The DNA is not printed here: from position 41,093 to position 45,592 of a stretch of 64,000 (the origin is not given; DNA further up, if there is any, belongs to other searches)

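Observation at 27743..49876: A single 22.1-kb ORF encodes a 7377-aa Cys-rich repeat protein with a signal peptide and no recognisable anchor or secretion domain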

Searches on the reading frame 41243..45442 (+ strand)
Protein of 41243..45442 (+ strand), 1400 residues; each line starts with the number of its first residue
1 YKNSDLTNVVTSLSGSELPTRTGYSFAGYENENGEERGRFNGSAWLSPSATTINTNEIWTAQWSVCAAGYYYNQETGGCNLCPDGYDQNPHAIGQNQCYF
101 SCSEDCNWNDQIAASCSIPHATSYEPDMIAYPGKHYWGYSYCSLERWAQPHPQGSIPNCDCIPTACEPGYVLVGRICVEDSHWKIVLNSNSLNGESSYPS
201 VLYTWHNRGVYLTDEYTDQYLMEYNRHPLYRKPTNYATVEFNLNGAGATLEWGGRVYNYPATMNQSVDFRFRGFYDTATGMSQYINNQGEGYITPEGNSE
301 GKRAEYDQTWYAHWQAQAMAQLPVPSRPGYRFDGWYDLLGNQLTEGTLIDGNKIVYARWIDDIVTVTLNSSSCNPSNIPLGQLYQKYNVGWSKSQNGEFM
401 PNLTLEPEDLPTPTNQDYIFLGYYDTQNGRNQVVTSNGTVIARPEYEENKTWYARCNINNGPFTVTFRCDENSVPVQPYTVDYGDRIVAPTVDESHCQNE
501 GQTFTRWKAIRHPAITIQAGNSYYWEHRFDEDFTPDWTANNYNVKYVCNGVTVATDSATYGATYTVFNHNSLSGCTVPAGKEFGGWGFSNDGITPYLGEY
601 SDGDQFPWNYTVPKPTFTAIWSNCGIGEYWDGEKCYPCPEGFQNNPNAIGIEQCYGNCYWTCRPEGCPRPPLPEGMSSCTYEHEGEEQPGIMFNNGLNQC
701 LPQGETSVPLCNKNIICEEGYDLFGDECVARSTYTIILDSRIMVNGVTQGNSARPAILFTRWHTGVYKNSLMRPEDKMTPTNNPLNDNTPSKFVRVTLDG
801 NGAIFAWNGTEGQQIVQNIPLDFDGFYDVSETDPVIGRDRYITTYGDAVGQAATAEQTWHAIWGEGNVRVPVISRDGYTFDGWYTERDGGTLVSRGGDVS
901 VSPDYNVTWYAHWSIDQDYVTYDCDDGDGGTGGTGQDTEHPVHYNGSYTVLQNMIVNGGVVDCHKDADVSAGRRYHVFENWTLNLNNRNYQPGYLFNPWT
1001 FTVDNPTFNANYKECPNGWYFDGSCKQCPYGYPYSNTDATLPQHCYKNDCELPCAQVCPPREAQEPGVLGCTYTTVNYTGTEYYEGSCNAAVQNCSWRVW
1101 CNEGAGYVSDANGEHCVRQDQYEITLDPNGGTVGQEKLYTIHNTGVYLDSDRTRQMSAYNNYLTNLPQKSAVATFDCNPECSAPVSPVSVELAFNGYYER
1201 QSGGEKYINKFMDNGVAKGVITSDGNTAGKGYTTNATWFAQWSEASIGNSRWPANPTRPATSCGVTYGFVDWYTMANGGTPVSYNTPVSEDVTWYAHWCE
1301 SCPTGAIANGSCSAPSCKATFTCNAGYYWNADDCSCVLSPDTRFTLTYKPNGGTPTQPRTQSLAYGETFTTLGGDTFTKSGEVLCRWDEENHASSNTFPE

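Call 48: search_solved_structures(query=window:41243-45442:+, max_evalue=0.01)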
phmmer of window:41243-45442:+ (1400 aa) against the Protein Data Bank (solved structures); distinct sequences matched with E-value up to 0.01: 0.
